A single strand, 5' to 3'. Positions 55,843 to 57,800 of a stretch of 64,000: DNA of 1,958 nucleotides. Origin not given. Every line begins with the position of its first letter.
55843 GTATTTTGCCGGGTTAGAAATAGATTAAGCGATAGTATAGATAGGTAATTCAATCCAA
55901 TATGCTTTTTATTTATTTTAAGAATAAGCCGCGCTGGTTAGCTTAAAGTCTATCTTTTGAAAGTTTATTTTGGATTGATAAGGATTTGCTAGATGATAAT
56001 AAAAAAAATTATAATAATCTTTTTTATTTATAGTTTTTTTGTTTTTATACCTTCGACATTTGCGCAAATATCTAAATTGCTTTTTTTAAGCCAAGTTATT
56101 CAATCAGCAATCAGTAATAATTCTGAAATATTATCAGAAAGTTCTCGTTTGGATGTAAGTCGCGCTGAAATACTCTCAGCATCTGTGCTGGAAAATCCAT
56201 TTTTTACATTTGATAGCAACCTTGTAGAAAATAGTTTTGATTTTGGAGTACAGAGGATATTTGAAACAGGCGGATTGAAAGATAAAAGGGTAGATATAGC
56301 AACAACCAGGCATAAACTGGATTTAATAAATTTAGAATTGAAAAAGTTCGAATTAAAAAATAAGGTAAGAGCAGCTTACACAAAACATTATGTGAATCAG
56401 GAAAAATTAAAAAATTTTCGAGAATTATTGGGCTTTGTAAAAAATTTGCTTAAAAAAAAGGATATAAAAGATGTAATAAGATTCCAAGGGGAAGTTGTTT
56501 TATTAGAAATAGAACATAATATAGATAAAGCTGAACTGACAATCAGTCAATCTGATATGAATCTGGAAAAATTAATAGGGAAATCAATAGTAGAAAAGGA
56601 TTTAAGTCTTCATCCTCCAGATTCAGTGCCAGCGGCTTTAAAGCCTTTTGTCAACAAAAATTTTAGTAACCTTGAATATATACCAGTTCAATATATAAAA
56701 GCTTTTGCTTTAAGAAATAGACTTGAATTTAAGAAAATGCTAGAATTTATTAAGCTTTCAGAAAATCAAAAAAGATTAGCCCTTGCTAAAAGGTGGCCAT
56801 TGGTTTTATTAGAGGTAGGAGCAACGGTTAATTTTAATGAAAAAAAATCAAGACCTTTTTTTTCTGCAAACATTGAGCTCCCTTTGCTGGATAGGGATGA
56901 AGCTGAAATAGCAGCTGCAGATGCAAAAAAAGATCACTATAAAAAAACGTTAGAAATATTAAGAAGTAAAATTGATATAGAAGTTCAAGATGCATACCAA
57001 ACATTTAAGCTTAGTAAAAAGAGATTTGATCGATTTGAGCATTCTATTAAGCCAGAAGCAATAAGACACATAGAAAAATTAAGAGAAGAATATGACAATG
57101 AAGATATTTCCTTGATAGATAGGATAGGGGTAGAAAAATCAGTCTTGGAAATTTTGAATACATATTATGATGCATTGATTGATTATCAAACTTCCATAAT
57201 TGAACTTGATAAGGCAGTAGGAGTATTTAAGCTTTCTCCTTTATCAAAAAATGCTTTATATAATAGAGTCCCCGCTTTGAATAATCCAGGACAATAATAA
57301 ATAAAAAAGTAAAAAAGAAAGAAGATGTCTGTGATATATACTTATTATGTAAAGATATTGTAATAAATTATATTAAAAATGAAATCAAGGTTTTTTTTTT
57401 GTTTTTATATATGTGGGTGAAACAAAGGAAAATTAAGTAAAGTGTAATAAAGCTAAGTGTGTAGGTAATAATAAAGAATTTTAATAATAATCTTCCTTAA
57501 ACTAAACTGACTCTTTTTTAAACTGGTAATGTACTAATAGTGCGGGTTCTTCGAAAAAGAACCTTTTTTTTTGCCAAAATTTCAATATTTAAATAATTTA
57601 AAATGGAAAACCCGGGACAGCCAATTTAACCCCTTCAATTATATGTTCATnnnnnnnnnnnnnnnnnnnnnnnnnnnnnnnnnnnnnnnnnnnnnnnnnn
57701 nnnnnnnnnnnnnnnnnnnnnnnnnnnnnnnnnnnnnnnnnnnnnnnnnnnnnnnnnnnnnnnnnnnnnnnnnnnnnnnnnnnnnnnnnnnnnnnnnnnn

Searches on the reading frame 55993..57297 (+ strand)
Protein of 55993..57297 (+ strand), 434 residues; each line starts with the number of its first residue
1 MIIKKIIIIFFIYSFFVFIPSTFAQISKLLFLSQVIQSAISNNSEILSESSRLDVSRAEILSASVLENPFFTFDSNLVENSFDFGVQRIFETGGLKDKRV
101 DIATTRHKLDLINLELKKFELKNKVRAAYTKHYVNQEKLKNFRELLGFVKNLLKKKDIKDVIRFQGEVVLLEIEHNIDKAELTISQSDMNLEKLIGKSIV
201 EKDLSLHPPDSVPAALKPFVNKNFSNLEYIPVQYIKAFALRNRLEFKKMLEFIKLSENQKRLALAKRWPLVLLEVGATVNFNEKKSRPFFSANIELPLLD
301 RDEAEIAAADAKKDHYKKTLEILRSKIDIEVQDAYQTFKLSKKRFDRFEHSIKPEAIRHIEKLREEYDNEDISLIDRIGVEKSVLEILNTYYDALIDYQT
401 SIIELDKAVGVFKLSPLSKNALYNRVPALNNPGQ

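Call 64: find_homologous_proteins(query=window:55993-57297:+, max_evalue=1e-20)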
Query window:55993-57297:+ (434 aa): 3 proteins with E <= 1e-20 among 8000 candidates.
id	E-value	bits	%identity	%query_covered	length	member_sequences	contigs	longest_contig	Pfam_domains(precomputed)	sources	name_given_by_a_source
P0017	4.6e-272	920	100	100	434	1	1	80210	-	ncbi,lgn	-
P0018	2.3e-149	516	59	99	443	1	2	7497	-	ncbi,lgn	-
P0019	3.2e-149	515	58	100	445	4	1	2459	-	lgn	-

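Call 65: find_encoding_contigs(protein=P0018, flank=10000, max_places=6)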
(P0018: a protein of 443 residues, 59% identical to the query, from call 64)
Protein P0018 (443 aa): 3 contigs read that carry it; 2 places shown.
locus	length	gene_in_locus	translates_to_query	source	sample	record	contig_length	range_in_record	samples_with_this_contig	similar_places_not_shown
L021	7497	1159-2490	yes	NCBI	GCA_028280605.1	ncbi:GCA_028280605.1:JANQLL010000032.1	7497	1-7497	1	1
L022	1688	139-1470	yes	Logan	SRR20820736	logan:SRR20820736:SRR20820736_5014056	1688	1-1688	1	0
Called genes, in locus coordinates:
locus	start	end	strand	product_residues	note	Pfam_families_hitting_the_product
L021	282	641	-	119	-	-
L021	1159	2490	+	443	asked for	-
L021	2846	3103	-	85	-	-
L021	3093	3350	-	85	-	-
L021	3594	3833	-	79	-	-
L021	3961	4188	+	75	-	-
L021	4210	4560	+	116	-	-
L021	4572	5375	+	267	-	PF02649:GCHY-1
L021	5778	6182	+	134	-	PF13202:EF-hand_5 (faint), PF13405:EF-hand_6 (faint), PF00036:EF-hand_1 (faint), PF13499:EF-hand_7 (faint)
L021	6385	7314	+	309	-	-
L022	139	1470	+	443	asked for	-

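Call 66: find_encoding_contigs(protein=P0017, flank=3000, max_places=6)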
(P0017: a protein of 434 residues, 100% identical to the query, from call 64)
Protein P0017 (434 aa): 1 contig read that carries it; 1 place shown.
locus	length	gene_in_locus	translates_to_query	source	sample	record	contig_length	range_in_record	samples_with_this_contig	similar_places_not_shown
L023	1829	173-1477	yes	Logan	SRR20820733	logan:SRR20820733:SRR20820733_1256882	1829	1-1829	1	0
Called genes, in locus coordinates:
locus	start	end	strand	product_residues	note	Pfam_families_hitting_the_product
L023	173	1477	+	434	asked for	-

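Call 70: search_protein_families(library=pfam, proteins=[window:55993-57297:+], max_evalue=0.001)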
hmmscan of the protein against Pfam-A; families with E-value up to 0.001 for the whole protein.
window:55993-57297:+ (434 aa): 1 family
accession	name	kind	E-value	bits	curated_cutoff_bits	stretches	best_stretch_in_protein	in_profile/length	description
PF02321.23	OEP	-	6.4e-16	59.1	22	1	239-410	8-187/187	Outer membrane efflux protein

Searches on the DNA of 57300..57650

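Call 49: search_rna_families(source=window, start=57300, end=57650, threshold=evalue, max_evalue=10)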
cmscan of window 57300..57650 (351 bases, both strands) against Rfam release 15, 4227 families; matches with E-value up to 10: 5.
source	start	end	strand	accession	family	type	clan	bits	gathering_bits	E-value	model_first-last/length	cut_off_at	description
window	57521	57634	+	RF02434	SpF39_sRNA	Gene; sRNA;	-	26.8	60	0.2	1-109/109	no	Streptococcus sRNA SpF39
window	57537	57614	+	RF02900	AaHKsRNA82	Gene; sRNA;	-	19.6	51.4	1.6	1-81/81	no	Aggregatibacter sRNA 82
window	57456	57532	+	RF03421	mir-2558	Gene; miRNA;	-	18.6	70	0.46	1-84/84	no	mir-2558 microRNA precursor family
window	57558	57574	+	RF00489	ctRNA_p42d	Gene; antisense;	-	13.2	50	7.1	1-46/46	no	ctRNA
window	57436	57536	+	RF01295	SCARNA7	Gene; snRNA; snoRNA; scaRNA;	-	10.1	65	1.7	1-330/330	no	Small Cajal body-specific RNA 7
